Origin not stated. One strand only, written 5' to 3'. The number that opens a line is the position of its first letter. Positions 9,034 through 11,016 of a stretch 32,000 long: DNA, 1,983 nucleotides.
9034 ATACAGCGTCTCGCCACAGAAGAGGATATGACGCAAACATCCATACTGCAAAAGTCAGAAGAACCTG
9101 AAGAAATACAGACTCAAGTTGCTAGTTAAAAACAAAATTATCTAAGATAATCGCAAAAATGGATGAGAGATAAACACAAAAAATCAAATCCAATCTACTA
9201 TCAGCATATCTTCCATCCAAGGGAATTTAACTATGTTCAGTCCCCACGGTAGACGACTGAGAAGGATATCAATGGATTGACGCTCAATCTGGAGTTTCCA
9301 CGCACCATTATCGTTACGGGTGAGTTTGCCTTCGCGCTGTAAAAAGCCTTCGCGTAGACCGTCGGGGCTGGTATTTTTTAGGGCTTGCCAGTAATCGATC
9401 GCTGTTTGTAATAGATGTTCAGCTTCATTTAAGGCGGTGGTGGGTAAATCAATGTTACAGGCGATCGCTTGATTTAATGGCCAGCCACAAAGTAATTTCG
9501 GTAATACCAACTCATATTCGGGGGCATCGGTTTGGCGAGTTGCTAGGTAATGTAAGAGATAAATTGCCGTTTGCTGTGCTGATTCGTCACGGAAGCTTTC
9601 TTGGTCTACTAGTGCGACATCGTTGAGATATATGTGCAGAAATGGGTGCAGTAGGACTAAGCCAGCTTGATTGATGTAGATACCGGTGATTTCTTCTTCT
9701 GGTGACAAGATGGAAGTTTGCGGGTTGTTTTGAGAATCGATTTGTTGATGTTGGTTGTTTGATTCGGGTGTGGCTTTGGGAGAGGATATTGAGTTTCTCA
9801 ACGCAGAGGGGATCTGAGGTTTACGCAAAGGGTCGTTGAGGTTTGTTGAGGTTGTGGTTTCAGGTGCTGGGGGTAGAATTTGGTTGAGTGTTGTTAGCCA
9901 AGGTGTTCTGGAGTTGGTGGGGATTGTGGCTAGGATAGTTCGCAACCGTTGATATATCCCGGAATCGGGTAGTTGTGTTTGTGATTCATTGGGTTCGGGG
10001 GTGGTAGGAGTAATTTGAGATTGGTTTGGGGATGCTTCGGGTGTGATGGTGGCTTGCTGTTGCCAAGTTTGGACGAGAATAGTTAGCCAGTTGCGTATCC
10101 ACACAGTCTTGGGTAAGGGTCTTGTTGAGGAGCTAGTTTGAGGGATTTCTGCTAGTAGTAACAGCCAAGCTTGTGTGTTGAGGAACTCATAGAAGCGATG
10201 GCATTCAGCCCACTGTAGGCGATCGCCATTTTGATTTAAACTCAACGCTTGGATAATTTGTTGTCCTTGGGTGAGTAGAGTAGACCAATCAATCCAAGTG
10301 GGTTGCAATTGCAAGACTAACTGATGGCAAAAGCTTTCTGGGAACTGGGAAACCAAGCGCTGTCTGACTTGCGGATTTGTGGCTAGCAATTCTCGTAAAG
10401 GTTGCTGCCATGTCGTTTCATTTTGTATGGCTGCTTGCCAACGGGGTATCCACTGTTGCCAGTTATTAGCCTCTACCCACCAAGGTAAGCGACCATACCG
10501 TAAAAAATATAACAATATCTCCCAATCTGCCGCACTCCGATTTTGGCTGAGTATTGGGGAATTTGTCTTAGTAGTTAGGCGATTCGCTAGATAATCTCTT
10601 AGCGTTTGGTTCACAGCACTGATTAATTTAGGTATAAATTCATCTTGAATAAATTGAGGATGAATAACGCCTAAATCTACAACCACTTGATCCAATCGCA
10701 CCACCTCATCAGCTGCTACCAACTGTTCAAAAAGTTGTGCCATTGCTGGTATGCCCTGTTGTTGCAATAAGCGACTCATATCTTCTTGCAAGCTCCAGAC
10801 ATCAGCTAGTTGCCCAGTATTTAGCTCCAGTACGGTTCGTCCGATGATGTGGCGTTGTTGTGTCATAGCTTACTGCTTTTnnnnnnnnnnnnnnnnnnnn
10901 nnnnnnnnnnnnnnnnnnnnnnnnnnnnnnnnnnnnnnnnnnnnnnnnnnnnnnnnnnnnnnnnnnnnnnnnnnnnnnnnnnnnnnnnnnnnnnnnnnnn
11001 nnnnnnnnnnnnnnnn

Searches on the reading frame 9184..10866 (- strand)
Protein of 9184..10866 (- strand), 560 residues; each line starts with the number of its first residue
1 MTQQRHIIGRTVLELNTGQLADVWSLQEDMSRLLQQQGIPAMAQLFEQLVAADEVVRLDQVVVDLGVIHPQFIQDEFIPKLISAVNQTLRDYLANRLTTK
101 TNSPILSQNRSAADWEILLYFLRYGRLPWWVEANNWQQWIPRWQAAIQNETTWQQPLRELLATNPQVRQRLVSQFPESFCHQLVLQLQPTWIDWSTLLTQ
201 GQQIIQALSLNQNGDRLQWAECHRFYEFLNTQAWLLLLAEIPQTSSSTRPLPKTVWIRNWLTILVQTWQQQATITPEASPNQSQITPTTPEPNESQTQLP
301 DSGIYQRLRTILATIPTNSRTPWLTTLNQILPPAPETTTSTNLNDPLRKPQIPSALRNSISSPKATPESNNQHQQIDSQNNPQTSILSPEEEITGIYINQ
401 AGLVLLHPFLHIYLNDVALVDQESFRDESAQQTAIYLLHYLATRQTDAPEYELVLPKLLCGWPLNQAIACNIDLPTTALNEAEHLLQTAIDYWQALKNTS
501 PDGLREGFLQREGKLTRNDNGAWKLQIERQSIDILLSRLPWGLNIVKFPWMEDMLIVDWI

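Call 4: search_protein_families(library=pfam, proteins=[window:9184-10866:-], max_evalue=0.01)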
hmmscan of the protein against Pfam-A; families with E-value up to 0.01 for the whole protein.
window:9184-10866:- (560 aa): 1 family
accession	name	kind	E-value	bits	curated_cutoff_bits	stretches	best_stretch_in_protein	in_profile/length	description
PF19268.4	CIS_TMP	-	3.6e-129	432.5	27.8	1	5-559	1-463/463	Contractile injection system tape measure protein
